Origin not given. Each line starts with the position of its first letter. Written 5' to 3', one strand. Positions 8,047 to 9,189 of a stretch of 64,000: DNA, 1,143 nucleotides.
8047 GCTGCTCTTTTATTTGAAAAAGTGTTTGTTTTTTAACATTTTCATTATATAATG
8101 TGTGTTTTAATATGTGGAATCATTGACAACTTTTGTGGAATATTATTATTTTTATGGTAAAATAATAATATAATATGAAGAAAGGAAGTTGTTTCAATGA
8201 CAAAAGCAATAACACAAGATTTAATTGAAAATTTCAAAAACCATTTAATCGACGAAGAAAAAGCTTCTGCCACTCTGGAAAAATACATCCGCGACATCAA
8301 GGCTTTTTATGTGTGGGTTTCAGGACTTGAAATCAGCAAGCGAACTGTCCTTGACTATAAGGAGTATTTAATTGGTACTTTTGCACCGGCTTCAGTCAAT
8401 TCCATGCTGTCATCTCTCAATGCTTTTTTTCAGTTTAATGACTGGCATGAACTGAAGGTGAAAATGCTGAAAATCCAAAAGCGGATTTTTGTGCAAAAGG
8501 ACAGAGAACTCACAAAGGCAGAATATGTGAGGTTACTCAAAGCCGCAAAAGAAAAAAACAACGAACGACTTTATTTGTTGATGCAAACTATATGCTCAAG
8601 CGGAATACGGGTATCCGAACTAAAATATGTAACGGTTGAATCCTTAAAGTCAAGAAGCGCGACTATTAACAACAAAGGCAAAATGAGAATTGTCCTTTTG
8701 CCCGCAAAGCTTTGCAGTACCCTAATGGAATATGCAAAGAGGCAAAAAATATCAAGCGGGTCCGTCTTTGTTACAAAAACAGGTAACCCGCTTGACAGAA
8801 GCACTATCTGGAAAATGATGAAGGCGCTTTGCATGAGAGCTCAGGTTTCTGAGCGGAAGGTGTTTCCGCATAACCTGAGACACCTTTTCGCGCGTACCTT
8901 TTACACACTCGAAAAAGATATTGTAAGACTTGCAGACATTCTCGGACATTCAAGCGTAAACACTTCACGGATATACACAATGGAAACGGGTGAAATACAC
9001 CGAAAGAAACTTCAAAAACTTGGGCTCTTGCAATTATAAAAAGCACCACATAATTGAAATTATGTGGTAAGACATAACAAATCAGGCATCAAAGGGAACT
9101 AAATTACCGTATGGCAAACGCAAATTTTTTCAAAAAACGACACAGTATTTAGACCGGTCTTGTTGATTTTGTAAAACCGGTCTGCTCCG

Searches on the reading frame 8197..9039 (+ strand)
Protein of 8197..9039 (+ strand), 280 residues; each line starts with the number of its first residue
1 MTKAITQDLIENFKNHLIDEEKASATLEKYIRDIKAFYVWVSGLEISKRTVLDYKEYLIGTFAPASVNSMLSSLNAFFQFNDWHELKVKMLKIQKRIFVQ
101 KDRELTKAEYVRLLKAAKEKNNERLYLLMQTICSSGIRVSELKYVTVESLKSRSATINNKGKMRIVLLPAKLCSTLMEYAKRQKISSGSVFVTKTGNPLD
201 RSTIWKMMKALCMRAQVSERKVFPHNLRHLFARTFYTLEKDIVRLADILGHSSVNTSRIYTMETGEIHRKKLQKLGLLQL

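Call 5: search_protein_families(library=pfam, proteins=[window:8197-9039:+], max_evalue=0.01)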
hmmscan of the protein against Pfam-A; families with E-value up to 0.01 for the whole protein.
window:8197-9039:+ (280 aa): 4 families
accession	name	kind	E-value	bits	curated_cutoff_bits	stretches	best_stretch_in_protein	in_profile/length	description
PF00589.27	Phage_integrase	-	3.3e-24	86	27.1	1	105-262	3-167/172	Phage integrase family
PF02899.23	Phage_int_SAM_1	-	3.6e-06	27.6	22.3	1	10-80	1-78/83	Phage integrase, N-terminal SAM-like domain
PF13495.12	Phage_int_SAM_4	-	0.00012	22.9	27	1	9-79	1-76/85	Phage integrase, N-terminal SAM-like domain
PF13102.12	Phage_int_SAM_5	-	0.00016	22.4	22.3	0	3-38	44-79/98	Phage integrase SAM-like domain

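Call 7: find_encoding_contigs(protein=window:8197-9039:+, flank=6000, max_places=10)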
Protein window:8197-9039:+ (280 aa): no gene with exactly this product is on record in the collection.

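Call 8: find_homologous_proteins(query=window:8197-9039:+, max_evalue=1e-30)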
Query window:8197-9039:+ (280 aa): 8000 proteins with E <= 1e-30 among 8000 candidates; the best 120 are listed.
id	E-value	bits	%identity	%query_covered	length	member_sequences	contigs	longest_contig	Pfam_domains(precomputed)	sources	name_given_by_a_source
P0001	8.0e-177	604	100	100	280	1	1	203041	PF00589.28,PF02899.24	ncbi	-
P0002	4.0e-174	595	98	100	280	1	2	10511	PF00589.28,PF02899.24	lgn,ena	-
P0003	7.1e-165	565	93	96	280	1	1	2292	PF13495.13,PF00589.28,PF02899.24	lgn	-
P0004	1.6e-164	564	92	96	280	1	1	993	PF13495.13,PF00589.28,PF02899.24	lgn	-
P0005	1.0e-144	499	81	100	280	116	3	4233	PF13495.13,PF00589.28,PF02899.24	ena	-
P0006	1.4e-144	498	81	100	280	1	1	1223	PF13495.13,PF00589.28,PF02899.24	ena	-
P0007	3.3e-144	497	81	100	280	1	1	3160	PF13495.13,PF00589.28,PF02899.24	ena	-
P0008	7.1e-144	496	79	100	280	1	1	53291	PF13495.13,PF00589.28,PF02899.24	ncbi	-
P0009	7.5e-144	496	81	100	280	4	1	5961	PF13495.13,PF13102.13,PF00589.28,PF02899.24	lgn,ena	-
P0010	2.0e-143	494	81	100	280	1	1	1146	PF13495.13,PF00589.28,PF02899.24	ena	-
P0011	3.0e-143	494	81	100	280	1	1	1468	PF13495.13,PF00589.28,PF02899.24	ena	-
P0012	3.1e-143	494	80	100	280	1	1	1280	PF13495.13,PF00589.28,PF02899.24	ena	-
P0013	4.5e-143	493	81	100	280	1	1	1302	PF13495.13,PF00589.28,PF02899.24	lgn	-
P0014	5.4e-143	493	80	100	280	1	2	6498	PF13495.13,PF00589.28,PF02899.24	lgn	-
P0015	1.1e-142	492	80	100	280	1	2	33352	PF13495.13,PF00589.28,PF02899.24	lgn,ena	-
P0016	1.3e-142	492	80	100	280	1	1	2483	PF13495.13,PF00589.28,PF02899.24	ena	-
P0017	4.2e-142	490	80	100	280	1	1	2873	PF13495.13,PF00589.28,PF02899.24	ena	-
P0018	4.9e-142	490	80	100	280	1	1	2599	PF13495.13,PF00589.28,PF02899.24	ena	-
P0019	5.5e-142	490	80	100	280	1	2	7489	PF13495.13,PF00589.28,PF02899.24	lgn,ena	-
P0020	6.2e-142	490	80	100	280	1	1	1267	PF13495.13,PF00589.28,PF02899.24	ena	-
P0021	6.8e-142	489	80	100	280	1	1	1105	PF13495.13,PF00589.28,PF02899.24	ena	-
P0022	7.3e-142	489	80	100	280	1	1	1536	PF13495.13,PF00589.28,PF02899.24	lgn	-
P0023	9.6e-142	489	80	100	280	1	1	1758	PF13495.13,PF00589.28,PF02899.24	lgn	-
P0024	1.3e-141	489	80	100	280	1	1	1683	PF13495.13,PF00589.28,PF02899.24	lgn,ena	-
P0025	1.6e-141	488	80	100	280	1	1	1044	PF13495.13,PF00589.28,PF02899.24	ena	-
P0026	2.9e-141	487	80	100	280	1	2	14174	PF13495.13,PF00589.28,PF02899.24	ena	-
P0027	3.3e-141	487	80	100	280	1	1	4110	PF13495.13,PF00589.28,PF02899.24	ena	-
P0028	6.2e-141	486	80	100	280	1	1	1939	PF13495.13,PF00589.28,PF02899.24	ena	-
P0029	9.8e-141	486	80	99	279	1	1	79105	PF13495.13,PF00589.28,PF02899.24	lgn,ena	-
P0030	1.0e-140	486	80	100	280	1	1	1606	PF13495.13,PF00589.28,PF02899.24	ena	-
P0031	1.4e-140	485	79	100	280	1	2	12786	PF13495.13,PF00589.28,PF02899.24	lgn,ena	-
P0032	1.6e-140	485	80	100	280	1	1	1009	PF13495.13,PF00589.28,PF02899.24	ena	-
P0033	1.8e-140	485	80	100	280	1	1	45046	PF13495.13,PF00589.28,PF02899.24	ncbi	-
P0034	2.3e-140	484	79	100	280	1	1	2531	PF13495.13,PF00589.28,PF02899.24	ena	-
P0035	2.6e-140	484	80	100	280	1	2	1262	PF13495.13,PF00589.28,PF02899.24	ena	-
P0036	2.7e-140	484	79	100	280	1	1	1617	PF13495.13,PF00589.28,PF02899.24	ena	-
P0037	3.0e-140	484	79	100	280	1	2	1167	PF13495.13,PF00589.28,PF02899.24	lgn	-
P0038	3.2e-140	484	79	100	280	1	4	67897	PF13495.13,PF00589.28,PF02899.24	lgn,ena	-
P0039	3.9e-140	484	79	100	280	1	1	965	PF13495.13,PF00589.28,PF02899.24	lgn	-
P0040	4.3e-140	483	79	100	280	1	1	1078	PF13495.13,PF13102.13,PF00589.28,PF02899.24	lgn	-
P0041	1.2e-139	482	79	100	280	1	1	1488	PF13495.13,PF00589.28,PF02899.24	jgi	jgi:site-specific recombinase XerD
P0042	1.3e-139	482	79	100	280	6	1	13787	PF13495.13,PF00589.28,PF02899.24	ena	-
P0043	1.4e-139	482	79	100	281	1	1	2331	PF13495.13,PF00589.28,PF02899.24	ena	-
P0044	2.2e-139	481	79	100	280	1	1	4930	PF13495.13,PF00589.28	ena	-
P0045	3.2e-139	481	79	100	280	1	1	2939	PF13495.13,PF00589.28,PF02899.24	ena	-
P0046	3.6e-139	480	78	100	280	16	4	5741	PF13495.13,PF00589.28,PF02899.24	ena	-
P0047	3.7e-139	480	78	100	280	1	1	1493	PF13495.13,PF00589.28,PF02899.24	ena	-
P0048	4.0e-139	480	79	100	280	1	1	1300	PF13495.13,PF00589.28,PF02899.24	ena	-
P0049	4.1e-139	480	78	100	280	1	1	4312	PF13495.13,PF00589.28,PF02899.24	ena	-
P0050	4.9e-139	480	78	100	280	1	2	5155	PF13495.13,PF00589.28,PF02899.24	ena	-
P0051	8.1e-139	479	79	100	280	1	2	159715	PF13495.13,PF00589.28,PF02899.24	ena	-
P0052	1.0e-138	479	79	100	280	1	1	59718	PF13495.13,PF00589.28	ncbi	-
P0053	1.1e-138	479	78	100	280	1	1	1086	PF13495.13,PF00589.28,PF02899.24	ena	-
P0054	1.3e-138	479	77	100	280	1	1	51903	PF13495.13,PF00589.28,PF02899.24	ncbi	-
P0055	1.4e-138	479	79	100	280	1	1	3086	PF13495.13,PF00589.28,PF02899.24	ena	-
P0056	1.7e-138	478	79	100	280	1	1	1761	PF13495.13,PF00589.28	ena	-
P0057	1.7e-138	478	78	100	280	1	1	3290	PF13495.13,PF00589.28,PF02899.24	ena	-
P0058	2.1e-138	478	78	100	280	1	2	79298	PF13495.13,PF00589.28,PF02899.24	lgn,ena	-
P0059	2.6e-138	478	76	100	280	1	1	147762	PF13495.13,PF00589.28,PF02899.24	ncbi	-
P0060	3.3e-138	477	79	100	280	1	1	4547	PF13495.13,PF00589.28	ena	-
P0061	4.0e-138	477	79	100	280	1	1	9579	PF13495.13,PF00589.28,PF02899.24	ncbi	-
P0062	4.1e-138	477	78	100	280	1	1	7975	PF13495.13,PF00589.28,PF02899.24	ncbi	-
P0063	5.0e-138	477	79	100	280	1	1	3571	PF13495.13,PF00589.28,PF02899.24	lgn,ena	-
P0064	6.2e-138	476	78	100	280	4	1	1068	PF13495.13,PF00589.28,PF02899.24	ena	-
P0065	6.6e-138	476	78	100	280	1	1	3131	PF13495.13,PF00589.28,PF02899.24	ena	-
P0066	7.8e-138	476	76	100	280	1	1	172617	PF13495.13,PF13102.13,PF00589.28,PF02899.24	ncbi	-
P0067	8.1e-138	476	78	100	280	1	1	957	PF13495.13,PF00589.28,PF02899.24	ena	-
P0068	8.6e-138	476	78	100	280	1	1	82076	PF13495.13,PF00589.28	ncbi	-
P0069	8.7e-138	476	75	100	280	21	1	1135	PF13495.13,PF00589.28,PF02899.24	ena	-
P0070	9.0e-138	476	78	100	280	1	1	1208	PF13495.13,PF00589.28,PF02899.24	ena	-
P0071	9.6e-138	476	79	100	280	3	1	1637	PF13495.13,PF00589.28,PF02899.24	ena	-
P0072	9.7e-138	476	78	100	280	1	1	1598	PF13495.13,PF00589.28,PF02899.24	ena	-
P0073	9.7e-138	476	79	100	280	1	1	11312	PF13495.13,PF00589.28,PF02899.24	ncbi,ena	-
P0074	1.2e-137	475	79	100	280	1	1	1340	PF13495.13,PF00589.28,PF02899.24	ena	-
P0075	1.2e-137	475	78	100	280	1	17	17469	PF13495.13,PF00589.28,PF02899.24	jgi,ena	-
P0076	1.3e-137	475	79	100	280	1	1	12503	PF13495.13,PF00589.28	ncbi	-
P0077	1.4e-137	475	78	100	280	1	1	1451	PF13495.13,PF00589.28,PF02899.24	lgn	-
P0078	1.5e-137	475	79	100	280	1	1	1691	PF13495.13,PF00589.28,PF02899.24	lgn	-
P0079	1.5e-137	475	79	100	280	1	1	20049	PF13495.13,PF00589.28,PF02899.24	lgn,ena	-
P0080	1.6e-137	475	78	100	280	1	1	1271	PF13495.13,PF00589.28,PF02899.24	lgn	-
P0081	1.6e-137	475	78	100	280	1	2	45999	PF13495.13,PF00589.28,PF02899.24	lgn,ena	-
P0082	1.6e-137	475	78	100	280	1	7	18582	PF13495.13,PF00589.28,PF02899.24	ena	-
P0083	1.8e-137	475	78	100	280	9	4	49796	PF13495.13,PF00589.28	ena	-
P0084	1.8e-137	475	78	100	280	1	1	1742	PF13495.13,PF00589.28,PF02899.24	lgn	-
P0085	2.2e-137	475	79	100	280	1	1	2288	PF13495.13,PF00589.28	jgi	-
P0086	2.3e-137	475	77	100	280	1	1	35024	PF13495.13,PF00589.28,PF02899.24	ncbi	-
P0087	2.3e-137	475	78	100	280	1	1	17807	PF13495.13,PF00589.28,PF02899.24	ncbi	-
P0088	2.5e-137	474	78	100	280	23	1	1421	PF13495.13,PF00589.28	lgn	-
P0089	2.9e-137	474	77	100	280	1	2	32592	PF13495.13,PF00589.28,PF02899.24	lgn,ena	-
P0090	2.9e-137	474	79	100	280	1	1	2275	PF13495.13,PF00589.28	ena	-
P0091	3.2e-137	474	79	100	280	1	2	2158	PF13495.13,PF00589.28,PF02899.24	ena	-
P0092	3.2e-137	474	78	100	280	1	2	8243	PF13495.13,PF00589.28,PF02899.24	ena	-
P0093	3.4e-137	474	78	100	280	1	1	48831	PF13495.13,PF00589.28,PF02899.24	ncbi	-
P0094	3.7e-137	474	78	100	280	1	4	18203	PF13495.13,PF00589.28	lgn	-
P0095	3.7e-137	474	78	100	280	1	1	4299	PF13495.13,PF00589.28,PF02899.24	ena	-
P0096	3.9e-137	474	78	100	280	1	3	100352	PF13495.13,PF00589.28,PF02899.24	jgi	-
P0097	4.1e-137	474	78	100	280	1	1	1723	PF13495.13,PF00589.28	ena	-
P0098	4.2e-137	474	78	100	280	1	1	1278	PF13495.13,PF13102.13,PF00589.28,PF02899.24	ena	-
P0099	4.4e-137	474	78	100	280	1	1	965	PF13495.13,PF00589.28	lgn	-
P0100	4.8e-137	474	78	100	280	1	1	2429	PF13495.13,PF00589.28,PF02899.24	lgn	-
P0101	5.0e-137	473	78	100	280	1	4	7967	PF13495.13,PF00589.28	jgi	-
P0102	8.0e-137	473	78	100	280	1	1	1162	PF13495.13,PF00589.28,PF02899.24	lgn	-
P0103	8.4e-137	473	76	100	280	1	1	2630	PF13495.13,PF00589.28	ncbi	-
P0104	8.9e-137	473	78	100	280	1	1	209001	PF13495.13,PF00589.28,PF02899.24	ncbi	-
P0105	9.1e-137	473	76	100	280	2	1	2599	PF13495.13,PF13102.13,PF00589.28,PF02899.24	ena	-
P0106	1.0e-136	472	77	100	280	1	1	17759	PF13495.13,PF00589.28,PF02899.24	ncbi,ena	-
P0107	1.1e-136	472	78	100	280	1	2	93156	PF13495.13,PF00589.28,PF02899.24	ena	-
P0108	1.5e-136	472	77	100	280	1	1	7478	PF13495.13,PF00589.28,PF02899.24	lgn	-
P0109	2.0e-136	471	78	100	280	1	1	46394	PF13495.13,PF00589.28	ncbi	-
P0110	2.1e-136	471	75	100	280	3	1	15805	PF13495.13,PF00589.28,PF02899.24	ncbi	-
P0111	2.3e-136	471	76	100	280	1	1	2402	PF13495.13,PF00589.28,PF02899.24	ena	-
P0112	2.4e-136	471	77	100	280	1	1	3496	PF13495.13,PF00589.28,PF02899.24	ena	-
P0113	2.7e-136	471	78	100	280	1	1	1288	PF13495.13,PF00589.28,PF02899.24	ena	-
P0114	3.0e-136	471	78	100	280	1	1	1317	PF13495.13,PF00589.28,PF02899.24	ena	-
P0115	3.3e-136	471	77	100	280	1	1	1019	PF13495.13,PF00589.28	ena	-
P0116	4.6e-136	470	78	100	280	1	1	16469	PF13495.13,PF00589.28,PF02899.24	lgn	-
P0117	5.1e-136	470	78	100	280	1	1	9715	PF13495.13,PF00589.28,PF02899.24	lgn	-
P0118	6.7e-136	470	77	100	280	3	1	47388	PF13495.13,PF00589.28,PF02899.24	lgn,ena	-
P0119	6.7e-136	470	75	100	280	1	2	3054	PF13495.13,PF00589.28,PF02899.24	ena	-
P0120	7.3e-136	470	76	100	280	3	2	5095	PF13495.13,PF00589.28,PF02899.24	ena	-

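Call 10: find_encoding_contigs(protein=P0002, flank=6000, max_places=10)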
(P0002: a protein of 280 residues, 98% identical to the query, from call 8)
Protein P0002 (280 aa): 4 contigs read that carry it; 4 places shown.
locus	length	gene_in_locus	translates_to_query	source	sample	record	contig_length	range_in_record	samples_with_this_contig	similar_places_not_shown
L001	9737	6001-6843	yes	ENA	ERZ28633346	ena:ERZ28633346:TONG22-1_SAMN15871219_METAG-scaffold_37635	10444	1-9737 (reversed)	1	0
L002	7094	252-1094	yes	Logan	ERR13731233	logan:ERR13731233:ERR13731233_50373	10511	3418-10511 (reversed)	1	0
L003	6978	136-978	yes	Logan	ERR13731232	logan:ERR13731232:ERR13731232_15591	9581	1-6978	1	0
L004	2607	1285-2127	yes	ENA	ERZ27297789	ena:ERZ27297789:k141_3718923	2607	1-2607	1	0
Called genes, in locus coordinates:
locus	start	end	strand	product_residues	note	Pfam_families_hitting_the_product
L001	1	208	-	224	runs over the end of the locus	PF04239:DUF421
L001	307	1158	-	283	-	PF00106:adh_short, PF13561:adh_short_C2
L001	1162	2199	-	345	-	PF03786:UxuA, PF01261:AP_endonuc_2 (faint)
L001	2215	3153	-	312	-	PF04909:Amidohydro_2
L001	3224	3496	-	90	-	PF00216:Bac_DNA_binding, PF18291:HU-HIG (weak)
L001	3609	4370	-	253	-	PF02535:Zip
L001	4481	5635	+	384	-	PF00753:Lactamase_B, PF19583:ODP, PF12724:Flavodoxin_5 (weak)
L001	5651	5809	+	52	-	PF00301:Rubredoxin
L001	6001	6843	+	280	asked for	PF02899:Phage_int_SAM_1 (weak), PF00589:Phage_integrase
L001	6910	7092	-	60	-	-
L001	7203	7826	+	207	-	PF00440:TetR_N (weak)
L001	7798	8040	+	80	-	-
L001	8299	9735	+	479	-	?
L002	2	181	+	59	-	?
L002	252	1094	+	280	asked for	PF02899:Phage_int_SAM_1 (weak), PF00589:Phage_integrase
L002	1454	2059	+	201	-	PF00440:TetR_N (weak)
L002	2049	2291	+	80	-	-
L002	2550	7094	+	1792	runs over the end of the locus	-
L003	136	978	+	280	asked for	PF02899:Phage_int_SAM_1 (weak), PF00589:Phage_integrase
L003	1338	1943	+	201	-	PF00440:TetR_N (weak)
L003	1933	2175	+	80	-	-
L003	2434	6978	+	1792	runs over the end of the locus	-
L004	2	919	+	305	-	?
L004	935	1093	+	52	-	PF00301:Rubredoxin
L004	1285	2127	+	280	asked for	PF02899:Phage_int_SAM_1 (weak), PF00589:Phage_integrase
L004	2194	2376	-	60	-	-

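Call 11: find_encoding_contigs(protein=P0075, flank=4000, max_places=10)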
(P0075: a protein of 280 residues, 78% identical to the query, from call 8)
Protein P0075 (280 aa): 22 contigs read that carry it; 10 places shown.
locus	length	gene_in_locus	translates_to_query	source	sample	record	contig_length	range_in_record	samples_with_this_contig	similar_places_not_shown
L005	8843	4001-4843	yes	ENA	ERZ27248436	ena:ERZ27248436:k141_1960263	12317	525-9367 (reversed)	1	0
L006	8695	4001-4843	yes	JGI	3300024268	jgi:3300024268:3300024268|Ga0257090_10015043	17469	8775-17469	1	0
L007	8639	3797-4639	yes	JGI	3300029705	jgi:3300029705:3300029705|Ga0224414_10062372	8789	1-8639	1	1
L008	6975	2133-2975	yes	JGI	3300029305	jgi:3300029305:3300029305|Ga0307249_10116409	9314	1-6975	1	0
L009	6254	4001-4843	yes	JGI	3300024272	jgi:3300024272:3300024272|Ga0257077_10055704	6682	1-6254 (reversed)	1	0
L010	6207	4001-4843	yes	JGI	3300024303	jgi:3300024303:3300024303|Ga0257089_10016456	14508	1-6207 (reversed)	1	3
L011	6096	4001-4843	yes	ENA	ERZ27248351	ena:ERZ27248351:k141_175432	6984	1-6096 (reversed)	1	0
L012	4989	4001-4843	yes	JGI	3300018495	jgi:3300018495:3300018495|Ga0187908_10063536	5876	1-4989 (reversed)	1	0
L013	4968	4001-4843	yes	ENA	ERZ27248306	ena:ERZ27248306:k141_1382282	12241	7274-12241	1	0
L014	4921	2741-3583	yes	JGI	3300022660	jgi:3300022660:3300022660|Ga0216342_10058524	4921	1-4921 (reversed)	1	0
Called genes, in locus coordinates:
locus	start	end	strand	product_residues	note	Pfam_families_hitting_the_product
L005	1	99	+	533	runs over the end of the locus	PF06580:His_kinase, PF02518:HATPase_c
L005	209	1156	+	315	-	PF00528:BPD_transp_1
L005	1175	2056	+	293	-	PF00528:BPD_transp_1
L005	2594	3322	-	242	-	-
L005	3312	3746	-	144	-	-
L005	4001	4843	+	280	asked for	PF13495:Phage_int_SAM_4 (weak), PF02899:Phage_int_SAM_1 (faint), PF00589:Phage_integrase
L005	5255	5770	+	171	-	-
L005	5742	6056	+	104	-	-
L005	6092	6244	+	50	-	-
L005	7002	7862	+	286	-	PF00149:Metallophos, PF12850:Metallophos_2 (weak)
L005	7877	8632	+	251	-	PF06161:DUF975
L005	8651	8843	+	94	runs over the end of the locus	-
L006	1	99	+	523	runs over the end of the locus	PF06580:His_kinase, PF02518:HATPase_c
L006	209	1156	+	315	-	PF00528:BPD_transp_1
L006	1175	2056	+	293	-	PF00528:BPD_transp_1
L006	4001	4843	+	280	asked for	PF13495:Phage_int_SAM_4 (weak), PF02899:Phage_int_SAM_1 (faint), PF00589:Phage_integrase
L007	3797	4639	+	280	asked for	PF13495:Phage_int_SAM_4 (weak), PF02899:Phage_int_SAM_1 (faint), PF00589:Phage_integrase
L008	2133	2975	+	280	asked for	PF13495:Phage_int_SAM_4 (weak), PF02899:Phage_int_SAM_1 (faint), PF00589:Phage_integrase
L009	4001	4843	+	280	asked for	PF13495:Phage_int_SAM_4 (weak), PF02899:Phage_int_SAM_1 (faint), PF00589:Phage_integrase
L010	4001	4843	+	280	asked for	PF13495:Phage_int_SAM_4 (weak), PF02899:Phage_int_SAM_1 (faint), PF00589:Phage_integrase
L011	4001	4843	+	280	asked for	PF13495:Phage_int_SAM_4 (weak), PF02899:Phage_int_SAM_1 (faint), PF00589:Phage_integrase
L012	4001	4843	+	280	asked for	PF13495:Phage_int_SAM_4 (weak), PF02899:Phage_int_SAM_1 (faint), PF00589:Phage_integrase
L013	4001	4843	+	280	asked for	PF13495:Phage_int_SAM_4 (weak), PF02899:Phage_int_SAM_1 (faint), PF00589:Phage_integrase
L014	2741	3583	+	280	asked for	PF13495:Phage_int_SAM_4 (weak), PF02899:Phage_int_SAM_1 (faint), PF00589:Phage_integrase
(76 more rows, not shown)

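Call 17: find_related_loci(query=window:8197-9039:+, collection=genome_contigs, flank=6000)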
Query window:8197-9039:+ (280 aa) in genome_contigs; peptide patterns used: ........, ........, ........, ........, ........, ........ (x = any residue, [..] = any of these).
466 stretches matched a pattern; 201 encode a relative of the query (tblastn E <= 1e-3); the best 80 are kept; 80 distinct loci.
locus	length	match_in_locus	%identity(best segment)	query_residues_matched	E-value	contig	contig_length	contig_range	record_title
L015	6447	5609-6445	81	1-279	8e-157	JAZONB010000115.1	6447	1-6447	MAG: Acutalibacteraceae bacterium isolate T1900045643_YK20190337.MAGScoT_cleanbin_000020 SGB_8145_k141_2531125, whole ge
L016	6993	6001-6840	81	1-280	3e-156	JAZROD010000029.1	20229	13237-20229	MAG: Clostridia bacterium isolate T1900045396_YK20190086.MAGScoT_cleanbin_000004 SGB_6961_k141_650225, whole genome shot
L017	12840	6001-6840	79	1-280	6e-151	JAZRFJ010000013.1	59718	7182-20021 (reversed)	MAG: Clostridia bacterium isolate T1900045495_YK20190189.MAGScoT_cleanbin_000009 SGB_7429_k141_42622, whole genome shotg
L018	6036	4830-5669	78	1-280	9e-152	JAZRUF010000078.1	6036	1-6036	MAG: Eubacteriales bacterium isolate T1900045337_YK20190026.MAGScoT_cleanbin_000021 SGB_6622_k141_1351891, whole genome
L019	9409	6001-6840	79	1-280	7e-150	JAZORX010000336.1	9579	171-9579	MAG: Acutalibacteraceae bacterium isolate T1900045550_YK20190244.MAGScoT_cleanbin_000017 SGB_7871_k141_86135, whole geno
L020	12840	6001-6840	78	1-280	9e-150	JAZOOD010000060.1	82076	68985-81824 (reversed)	MAG: Clostridia bacterium isolate T1900045634_YK20190328.MAGScoT_cleanbin_000002 SGB_8073_k141_714331, whole genome shot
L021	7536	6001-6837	79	1-279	3e-149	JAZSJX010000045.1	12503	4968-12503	MAG: Congzhengia sp. isolate T1900044563_TS20190029.MAGScoT_cleanbin_000043 SGB_378_k141_2098079, whole genome shotgun s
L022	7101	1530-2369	78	1-280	4e-149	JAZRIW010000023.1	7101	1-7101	MAG: Fumia sp. isolate T1900045470_YK20190161.MAGScoT_cleanbin_000005 SGB_7235_k141_18706, whole genome shotgun sequence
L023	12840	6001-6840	78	1-280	2e-148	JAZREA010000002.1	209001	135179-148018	MAG: Clostridia bacterium isolate T1900045502_YK20190196.MAGScoT_cleanbin_000001 SGB_7508_k141_708314, whole genome shot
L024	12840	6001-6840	78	1-280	3e-148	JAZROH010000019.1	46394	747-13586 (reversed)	MAG: Clostridia bacterium isolate T1900045393_YK20190083.MAGScoT_cleanbin_000003 SGB_6944_k141_3013030, whole genome sho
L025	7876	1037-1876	76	1-280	4e-148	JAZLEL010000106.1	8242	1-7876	MAG: Clostridia bacterium isolate T1900045019_TC20190012.MAGScoT_cleanbin_000009 SGB_4394_k141_529757, whole genome shot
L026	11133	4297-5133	77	1-280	2e-147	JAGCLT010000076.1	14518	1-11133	MAG: Clostridia bacterium isolate RGIG9907 Yak_Rectum-5__c654029, whole genome shotgun sequence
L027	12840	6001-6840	77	1-280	3e-147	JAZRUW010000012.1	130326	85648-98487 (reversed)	MAG: Clostridia bacterium isolate T1900045336_YK20190025.MAGScoT_cleanbin_000015 SGB_6602_k141_968654, whole genome shot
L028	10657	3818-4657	76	1-280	3e-147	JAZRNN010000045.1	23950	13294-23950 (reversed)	MAG: Clostridia bacterium isolate T1900045408_YK20190098.MAGScoT_cleanbin_000003 SGB_7000_k141_1229168, whole genome sho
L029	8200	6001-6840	77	1-280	6e-147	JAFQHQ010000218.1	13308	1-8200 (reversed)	MAG: Clostridia bacterium isolate RGIG1828 Goat_Cecum-5__c692105, whole genome shotgun sequence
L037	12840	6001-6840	74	1-280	4e-144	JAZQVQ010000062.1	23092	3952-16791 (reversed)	MAG: Eubacteriales bacterium isolate T1900045168_TC20190162.MAGScoT_cleanbin_000007 SGB_5174_k141_247743, whole genome s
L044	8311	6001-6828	74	5-280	1e-140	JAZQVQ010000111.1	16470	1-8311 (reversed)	MAG: Eubacteriales bacterium isolate T1900045168_TC20190162.MAGScoT_cleanbin_000007 SGB_5174_k141_653194, whole genome s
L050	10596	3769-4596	71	5-280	2e-136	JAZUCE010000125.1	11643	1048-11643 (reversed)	MAG: Faecalimonas sp. isolate T1900045314_YK20190003.MAGScoT_cleanbin_000053 SGB_6275_k141_1544719, whole genome shotgun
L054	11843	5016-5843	71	5-280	1e-135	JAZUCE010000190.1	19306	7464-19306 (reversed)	MAG: Faecalimonas sp. isolate T1900045314_YK20190003.MAGScoT_cleanbin_000053 SGB_6275_k141_1785717, whole genome shotgun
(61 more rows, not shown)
